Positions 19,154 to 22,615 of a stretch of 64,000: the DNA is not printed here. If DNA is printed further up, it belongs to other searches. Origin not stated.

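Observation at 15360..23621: Methyltransferase + PLD-SNF2 helicase-nuclease + SIR2-like gene: a compact RM-like module that fits no named defence system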

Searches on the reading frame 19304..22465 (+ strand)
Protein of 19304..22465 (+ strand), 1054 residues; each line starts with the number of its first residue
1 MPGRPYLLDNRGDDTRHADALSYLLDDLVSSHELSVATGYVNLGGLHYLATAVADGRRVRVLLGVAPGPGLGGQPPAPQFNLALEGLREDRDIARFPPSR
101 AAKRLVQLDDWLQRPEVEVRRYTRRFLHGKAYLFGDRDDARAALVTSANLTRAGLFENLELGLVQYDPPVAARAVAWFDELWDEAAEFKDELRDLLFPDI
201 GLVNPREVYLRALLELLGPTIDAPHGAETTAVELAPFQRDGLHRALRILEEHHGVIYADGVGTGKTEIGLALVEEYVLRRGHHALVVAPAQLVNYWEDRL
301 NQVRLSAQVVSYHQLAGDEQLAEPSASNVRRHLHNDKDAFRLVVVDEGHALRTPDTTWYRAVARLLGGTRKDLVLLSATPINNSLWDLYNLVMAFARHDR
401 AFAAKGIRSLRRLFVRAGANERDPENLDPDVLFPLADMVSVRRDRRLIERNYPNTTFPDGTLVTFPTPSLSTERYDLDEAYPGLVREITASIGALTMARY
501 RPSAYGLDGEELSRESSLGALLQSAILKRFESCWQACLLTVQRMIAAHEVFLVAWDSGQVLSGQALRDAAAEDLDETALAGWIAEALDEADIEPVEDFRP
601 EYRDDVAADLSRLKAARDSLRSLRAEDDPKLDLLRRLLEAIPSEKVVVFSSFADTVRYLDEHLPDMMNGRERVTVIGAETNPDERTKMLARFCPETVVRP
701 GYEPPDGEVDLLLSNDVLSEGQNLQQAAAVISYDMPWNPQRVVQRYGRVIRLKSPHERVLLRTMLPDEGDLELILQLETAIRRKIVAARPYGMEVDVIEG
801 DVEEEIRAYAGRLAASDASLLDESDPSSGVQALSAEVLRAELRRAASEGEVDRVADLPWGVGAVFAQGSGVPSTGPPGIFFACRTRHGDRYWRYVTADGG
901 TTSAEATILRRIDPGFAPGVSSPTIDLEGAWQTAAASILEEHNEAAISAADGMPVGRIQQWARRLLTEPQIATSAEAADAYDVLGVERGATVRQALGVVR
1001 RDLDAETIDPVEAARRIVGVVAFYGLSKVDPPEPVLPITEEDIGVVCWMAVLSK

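Call 6: search_protein_families(library=pfam, proteins=[window:19304-22465:+], max_evalue=0.01)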
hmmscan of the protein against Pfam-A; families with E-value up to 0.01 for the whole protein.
window:19304-22465:+ (1054 aa): 8 families
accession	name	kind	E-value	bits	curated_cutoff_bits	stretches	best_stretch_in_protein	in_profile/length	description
PF00271.37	Helicase_C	-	9.7e-17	61.7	23.5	1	630-752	2-109/110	Helicase conserved C-terminal domain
PF00176.29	SNF2-rel_dom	-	2.2e-11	43.8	24.9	1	238-392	2-175/290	SNF2-related domain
PF13091.12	PLDc_2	-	1.3e-09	38.4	27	1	46-182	26-132/132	PLD-like domain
PF04851.21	ResIII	-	2e-06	28.2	22.5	1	234-381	4-163/164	Type III restriction enzyme, res subunit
PF00270.35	DEAD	-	5.1e-06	26.8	26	1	245-382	7-162/167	DEAD/DEAH box helicase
PF09565.16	RE_NgoFVII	-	3.6e-05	23.6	23.8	1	106-174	71-140/162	NgoFVII restriction endonuclease N-terminal PLD domain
PF20720.3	nSTAND3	-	0.0031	17.7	27.2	1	239-303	4-68/155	Novel STAND NTPase 3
PF09848.15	SLFN-g3_helicase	-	0.0038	17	24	1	262-353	11-93/354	Schlafen group 3, DNA/RNA helicase domain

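Call 7: search_protein_families(library=padloc, proteins=[window:19304-22465:+], max_evalue=0.01)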
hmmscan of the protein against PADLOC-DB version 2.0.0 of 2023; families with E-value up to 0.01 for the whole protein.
window:19304-22465:+ (1054 aa): 52 families (the best 25 are shown)
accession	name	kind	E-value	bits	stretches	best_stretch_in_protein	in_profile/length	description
PDLC01075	C3a139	-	6.4e-43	145.2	2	104-417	89-389/948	HKD+Snf2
PDLC02621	DrmD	-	2e-28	97.2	2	515-819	392-695/1040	DrmD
PDLC02623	DrmD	-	2.8e-27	92.9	2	559-765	446-636/1040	DrmD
PDLC00659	HmaA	-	2.9e-24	83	2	643-752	512-610/1176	SNF2 helicase / DEAD-box helicase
PDLC02619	DrmD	-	1e-23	81.4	2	230-407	29-218/872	DrmD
PDLC02193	PLD_Helicase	-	1.7e-19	67.5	2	588-760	633-805/905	-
PDLC02500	BrxHI|BrxHII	-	2.7e-18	63.9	1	629-767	464-588/933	BrxHI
PDLC02843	DpdE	-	3e-17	59.9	2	255-384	178-301/1091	DpdE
PDLC02504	BrxHI|BrxHII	-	6.5e-16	55.4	1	569-767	403-596/971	BrxHII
PDLC02572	DrmA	-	7.7e-16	55.2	2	642-783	518-652/1043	DrmA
PDLC02632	DrmD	-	1.3e-14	51.7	2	643-761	522-633/662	DrmD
PDLC02840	DpdE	-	1.8e-14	51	2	613-765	527-666/1091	DpdE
PDLC04556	PDC-M27C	-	6.4e-13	45.9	1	313-410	165-270/892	-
PDLC02625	DrmD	-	1.1e-11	42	1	641-758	265-375/792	DrmD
PDLC00633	ZorD1|ZorD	-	6.4e-11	39.1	1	230-391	441-610/908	"SWI2/SNF2 helicase, Mrr-like nuclease"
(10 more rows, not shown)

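Call 8: search_protein_families(library=ncbifam, proteins=[window:19304-22465:+], max_evalue=0.01)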
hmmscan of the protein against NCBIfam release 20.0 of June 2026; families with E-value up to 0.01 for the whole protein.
window:19304-22465:+ (1054 aa): 17 families
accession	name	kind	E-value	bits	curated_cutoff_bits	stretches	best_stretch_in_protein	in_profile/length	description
NF042964.1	phospholipD_antiphage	equivalog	2.9e-34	118.6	1100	2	510-764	586-801/895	phospholipase D-like domain-containing anti-phage protein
NF038317.1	DISARM_DrmD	equivalog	5.7e-34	117.6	610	2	332-821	232-680/1021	DISARM system SNF2-like helicase DrmD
NF041062.1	DpdE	equivalog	2.5e-25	88.7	500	2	566-753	458-640/1048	protein DpdE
NF038318.1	DISARM_DrmD_b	equivalog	1.1e-23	83.3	950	2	230-407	26-215/868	DISARM system SNF2-like helicase DrmD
NF003426.0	PRK04914.1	equivalog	1.1e-12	47.1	576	2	624-752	475-591/959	RNA polymerase-associated protein RapA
NF058637.1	helic_SCO1167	equivalog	2.4e-12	45.7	1200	2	231-391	467-633/932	SCO1167/SCO6262 family helicase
NF053675.1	pilus_reg_Snf2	equivalog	2.6e-10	39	1100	1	231-390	582-746/1029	pilus expression-regulating Snf2 family helicase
NF038319.1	DISARM_DrmC_I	equivalog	3e-09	36.8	133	1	111-181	169-234/236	DISARM system phospholipase D-like protein DrmC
NF010337.0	PRK13766.1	equivalog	5.7e-08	31.3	610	1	619-769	339-485/781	Hef nuclease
NF053631.1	RNA_helic_CshA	equivalog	1.6e-06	27.3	646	1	624-809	218-383/434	degradosome RNA helicase CshA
NF008394.0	PRK11192.1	equivalog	2.2e-06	26.8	507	1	627-751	231-340/441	ATP-dependent RNA helicase SrmB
NF041790.1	anti-phage_ZorD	equivalog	3e-06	25.5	1500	0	626-751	902-1023/1035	type I Zorya anti-phage system protein ZorD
NF002340.1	PRK01297.1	equivalog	2.3e-05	23.4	564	1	629-753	235-344/372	ATP-dependent RNA helicase RhlB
NF003419.0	PRK04837.1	equivalog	4.8e-05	22.2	588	1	627-751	240-349/424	ATP-dependent RNA helicase RhlB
NF008744.0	PRK11776.1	equivalog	0.00011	21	524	1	625-753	224-337/460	ATP-dependent RNA helicase DbpA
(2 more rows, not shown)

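Call 12: find_homologous_proteins(query=window:19304-22465:+, max_evalue=1e-10)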
Query window:19304-22465:+ (1054 aa): 1277 proteins with E <= 1e-10 among 8000 candidates; the best 120 are listed.
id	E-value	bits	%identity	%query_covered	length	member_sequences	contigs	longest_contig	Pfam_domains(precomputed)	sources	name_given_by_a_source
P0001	0.0e+0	2161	91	100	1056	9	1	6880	PF00176.30,PF13091.13,PF00271.38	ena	-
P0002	0.0e+0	2105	89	100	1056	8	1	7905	PF00176.30,PF13091.13,PF00271.38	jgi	-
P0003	0.0e+0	2086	88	100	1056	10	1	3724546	PF00176.30,PF13091.13,PF00271.38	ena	-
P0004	0.0e+0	2082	88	100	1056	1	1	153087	PF00176.30,PF13091.13,PF00271.38,PF04851.22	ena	-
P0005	0.0e+0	2082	89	100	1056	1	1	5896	PF00176.30,PF13091.13,PF00271.38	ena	-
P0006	0.0e+0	2024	86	100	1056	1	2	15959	PF00270.36,PF00176.30,PF13091.13,PF00271.38,PF04851.22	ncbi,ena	-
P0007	0.0e+0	1894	81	100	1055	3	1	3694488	PF00176.30,PF13091.13,PF00271.38,PF04851.22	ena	-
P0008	0.0e+0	1883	80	100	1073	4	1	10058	PF00176.30,PF13091.13,PF00271.38,PF04851.22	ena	-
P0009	0.0e+0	1881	80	100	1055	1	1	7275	PF00176.30,PF13091.13,PF00271.38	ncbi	-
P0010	0.0e+0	1856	79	100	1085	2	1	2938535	PF00176.30,PF13091.13,PF00271.38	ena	-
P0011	0.0e+0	1851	79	100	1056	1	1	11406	PF00176.30,PF13091.13,PF00271.38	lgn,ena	-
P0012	0.0e+0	1840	78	100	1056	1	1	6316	PF00176.30,PF13091.13,PF00271.38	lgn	-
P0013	0.0e+0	1820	78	100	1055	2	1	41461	PF00176.30,PF13091.13,PF00271.38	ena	-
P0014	0.0e+0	1724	74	100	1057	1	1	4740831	PF00176.30,PF13091.13,PF00271.38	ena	-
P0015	0.0e+0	1724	73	100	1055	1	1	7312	PF00176.30,PF13091.13,PF00271.38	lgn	-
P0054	0.0e+0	1555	67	100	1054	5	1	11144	PF00270.36,PF00176.30,PF13091.13,PF00271.38,PF04851.22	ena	-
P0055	0.0e+0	1552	67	100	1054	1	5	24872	PF00176.30,PF13091.13,PF00271.38,PF04851.22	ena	-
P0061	0.0e+0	1528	66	100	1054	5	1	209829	PF00270.36,PF00176.30,PF13091.13,PF00271.38,PF04851.22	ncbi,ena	-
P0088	0.0e+0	1453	63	100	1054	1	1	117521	PF00270.36,PF00176.30,PF13091.13,PF00271.38,PF04851.22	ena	-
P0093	0.0e+0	1448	63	100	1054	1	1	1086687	PF00270.36,PF00176.30,PF13091.13,PF00271.38,PF04851.22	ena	-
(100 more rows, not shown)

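Call 14: find_related_loci(query=A1, collection=genome_contigs, flank=10000)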
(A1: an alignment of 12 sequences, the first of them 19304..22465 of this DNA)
Query A1 (1054 aa) in genome_contigs; peptide patterns used: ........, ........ (x = any residue, [..] = any of these).
268 stretches matched a pattern; 216 encode a relative of the query (tblastn E <= 1e-3); the best 80 are kept; 80 distinct loci.
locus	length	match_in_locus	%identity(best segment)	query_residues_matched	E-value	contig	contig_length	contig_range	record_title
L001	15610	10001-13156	91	1-1052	0e+0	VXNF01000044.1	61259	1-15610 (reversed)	MAG: Acidimicrobiia bacterium isolate SB0661_bin_55 NODE_577_length_61259_cov_99.632998, whole genome shotgun sequence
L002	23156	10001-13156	71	1-1052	0e+0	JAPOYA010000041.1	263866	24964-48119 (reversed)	MAG: Acidimicrobiaceae bacterium isolate COS4_bin_1 NODE_31_length_263866_cov_22.8067, whole genome shotgun sequence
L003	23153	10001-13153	72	1-1052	0e+0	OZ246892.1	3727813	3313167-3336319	MAG: Acidimicrobiales bacterium isolate 3c6b77ed-a9df-485c-af98-3e10d3554373 genome assembly, chromosome: 1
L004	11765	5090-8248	72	1-1054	0e+0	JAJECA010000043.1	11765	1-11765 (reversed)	MAG: Acidimicrobiia bacterium isolate jk18x9bins.74 k141_45869, whole genome shotgun sequence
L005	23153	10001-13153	71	1-1052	0e+0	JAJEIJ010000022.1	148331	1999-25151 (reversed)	MAG: Acidimicrobiia bacterium isolate p16x65bins.37 k141_79852, whole genome shotgun sequence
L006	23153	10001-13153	71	1-1052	0e+0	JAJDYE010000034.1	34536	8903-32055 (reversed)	MAG: Acidimicrobiia bacterium isolate jk18x27bins.72 k141_695821, whole genome shotgun sequence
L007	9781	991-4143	70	1-1052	0e+0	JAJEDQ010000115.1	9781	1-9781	MAG: Acidimicrobiia bacterium isolate p16x33bins.34 k141_1006420, whole genome shotgun sequence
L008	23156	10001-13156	72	1-1052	0e+0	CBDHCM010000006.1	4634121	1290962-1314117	MAG: Candidatus Aldehydirespirator sp. isolate 36171f10-6b1c-407a-8267-17b84cd7c53a genome assembly, contig: chromosome_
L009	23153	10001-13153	70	1-1052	0e+0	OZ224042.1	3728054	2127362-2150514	MAG: Acidimicrobiales bacterium isolate 5fd421f4-4967-4565-8d05-0d282dd64fa1 genome assembly, chromosome: 1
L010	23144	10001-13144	72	1-1052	0e+0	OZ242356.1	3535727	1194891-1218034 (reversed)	MAG: Acidimicrobiales bacterium isolate 1ff3c0e0-a0fb-4382-b91d-522820076fd5 genome assembly, chromosome: 1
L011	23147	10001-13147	69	4-1052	0e+0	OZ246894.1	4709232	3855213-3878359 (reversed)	MAG: Acidimicrobiales bacterium isolate 168846d3-da31-4246-9ed1-ce7448191819 genome assembly, chromosome: 1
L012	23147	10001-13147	68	4-1052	0e+0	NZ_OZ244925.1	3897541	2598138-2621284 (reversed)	MAG: Candidatus Poriferisodalis sp. isolate d42d1f9b-a66b-4d33-9477-cfa42e4046ee chromosome 1, complete sequence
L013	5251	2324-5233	73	1-966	0e+0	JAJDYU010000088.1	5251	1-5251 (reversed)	MAG: Acidimicrobiia bacterium isolate jk18x34bins.52 k141_389864, whole genome shotgun sequence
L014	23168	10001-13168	67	1-1053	0e+0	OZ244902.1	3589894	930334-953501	MAG: Candidatus Aldehydirespiratoraceae bacterium isolate bf933abc-1264-4233-9eb6-ae217d3e59e6 genome assembly, chromoso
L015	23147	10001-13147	66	1-1052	0e+0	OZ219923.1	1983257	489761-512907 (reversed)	MAG: Acidimicrobiia bacterium isolate 542d8752-d573-496e-aaa5-f876508f7d52 genome assembly, chromosome: 2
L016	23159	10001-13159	72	1-1054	0e+0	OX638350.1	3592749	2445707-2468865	MAG: uncultured Acidimicrobiales bacterium isolate f23ad4c5-4acf-44dc-8341-13aaafada964 genome assembly, chromosome: 1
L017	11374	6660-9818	64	1-1054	0e+0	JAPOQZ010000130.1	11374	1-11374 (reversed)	MAG: bacterium isolate APA_bin_98 c_000000473149, whole genome shotgun sequence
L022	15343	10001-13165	64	1-1052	0e+0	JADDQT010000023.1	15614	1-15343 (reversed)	MAG: Actinomycetota bacterium isolate YB1_3 AB19_YB1_263_length_15617_cov_22, whole genome shotgun sequence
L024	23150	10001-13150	62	1-1054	0e+0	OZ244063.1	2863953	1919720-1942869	MAG: Longimicrobiales bacterium isolate c98dfb47-a974-4e0c-a8b8-e7d24a450b7a genome assembly, chromosome: 1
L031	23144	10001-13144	62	1-1052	0e+0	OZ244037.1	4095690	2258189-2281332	MAG: Longimicrobiales bacterium isolate f1d7cd51-80ea-44bf-852b-8dd3c8245deb genome assembly, chromosome: 1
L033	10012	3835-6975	64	3-1054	0e+0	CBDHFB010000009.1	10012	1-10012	MAG: Dehalococcoidia bacterium isolate 5892fe59-49e4-48a8-8c95-40c51a55cd3e genome assembly, contig: contig_7, whole gen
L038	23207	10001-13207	62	1-1053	0e+0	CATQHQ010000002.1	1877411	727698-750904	MAG: Longimicrobiales bacterium isolate bdafc7ec-6e0c-465c-8f66-a453459d6fe7 genome assembly, contig: contig_2, whole ge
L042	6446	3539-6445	64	1-969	0e+0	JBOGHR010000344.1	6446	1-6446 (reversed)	MAG: Acidimicrobiales bacterium isolate M3-S_metabat2.bin.196 k127_558341, whole genome shotgun sequence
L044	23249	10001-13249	59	1-1052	0e+0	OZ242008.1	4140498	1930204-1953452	MAG: Longimicrobiales bacterium isolate 272da3a6-e101-4ee2-9c66-5470dedc8fe0 genome assembly, chromosome: 1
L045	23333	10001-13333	58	1-1053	0e+0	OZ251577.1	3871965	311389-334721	MAG: Longimicrobiales bacterium isolate c12f4add-3b90-4b47-9d85-fb5a0b4c0fa4 genome assembly, chromosome: 1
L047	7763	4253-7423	59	4-1054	0e+0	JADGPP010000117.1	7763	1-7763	MAG: Solirubrobacteraceae bacterium isolate Chersky.18_22 contig-100_4138, whole genome shotgun sequence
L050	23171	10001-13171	59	4-1054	0e+0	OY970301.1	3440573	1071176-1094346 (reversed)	MAG: uncultured Solirubrobacteraceae bacterium isolate MFD06435.bin.c.1 genome assembly, chromosome: 1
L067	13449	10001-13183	58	5-1053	0e+0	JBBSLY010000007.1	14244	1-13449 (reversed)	MAG: Solirubrobacterales bacterium isolate LS5_sbin.14 LS5_sbin.14_K_472186_L_14244_cov_24.8068, whole genome shotgun se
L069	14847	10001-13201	57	1-1054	0e+0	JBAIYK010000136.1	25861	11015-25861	MAG: Solirubrobacterales bacterium isolate bin_74 c_000038484127, whole genome shotgun sequence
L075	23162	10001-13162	62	4-1053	0e+0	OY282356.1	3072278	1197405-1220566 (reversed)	MAG: Gemmatimonadota bacterium genome assembly, chromosome: 1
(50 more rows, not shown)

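Call 27: search_solved_structures(query=A1, max_evalue=0.01)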
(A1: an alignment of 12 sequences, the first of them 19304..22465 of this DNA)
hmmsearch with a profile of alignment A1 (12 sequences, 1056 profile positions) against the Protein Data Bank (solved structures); distinct sequences matched with E-value up to 0.01: 91 (the best 60 are shown).
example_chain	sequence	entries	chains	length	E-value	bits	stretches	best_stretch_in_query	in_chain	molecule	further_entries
1z63_A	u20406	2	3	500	2.3e-12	48.8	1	231-395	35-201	Helicase of the snf2/rad54 family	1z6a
8so8_A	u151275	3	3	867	7.7e-12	47.1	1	628-758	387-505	RNA polymerase-associated protein RapA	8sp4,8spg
6bog_A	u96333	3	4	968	1.1e-11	46.6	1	628-758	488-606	RNA polymerase-associated protein RapA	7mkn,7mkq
7m8e_F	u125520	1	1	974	1.1e-11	46.5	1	628-758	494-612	RNA polymerase-associated protein RapA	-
4s20_K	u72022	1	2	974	1.2e-11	46.5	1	628-758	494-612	RNA polymerase-associated protein RapA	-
6fhs_G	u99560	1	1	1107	6.1e-11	44.1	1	227-400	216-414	Ino80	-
8oo7_G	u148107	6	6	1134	6.6e-11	44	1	227-400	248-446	Chromatin-remodeling ATPase Ino80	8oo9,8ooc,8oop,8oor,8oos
8atf_G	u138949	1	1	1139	6.7e-11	44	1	227-400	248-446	Ino80 ATPase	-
8t0l_F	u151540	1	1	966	1.4e-10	42.9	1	628-758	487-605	RNA polymerase-associated protein RapA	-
6fml_G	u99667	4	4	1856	3e-10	41.8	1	227-400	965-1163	Ino80 | Ino80 ATPase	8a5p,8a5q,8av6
6vzg_K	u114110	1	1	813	4.7e-10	41.2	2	630-839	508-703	Nuclear protein STH1/NPS1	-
6vz4_K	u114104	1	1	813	4.8e-10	41.2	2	630-839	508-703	Nuclear protein STH1/NPS1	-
7zb5_E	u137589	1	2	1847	1.8e-09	39.3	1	215-405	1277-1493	Helicase-like protein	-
8qy7_A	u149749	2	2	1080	1.9e-09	39.2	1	626-789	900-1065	DEAD/DEAH box helicase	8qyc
7z8s_E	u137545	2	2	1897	1.9e-09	39.1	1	215-405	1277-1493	Helicase-like protein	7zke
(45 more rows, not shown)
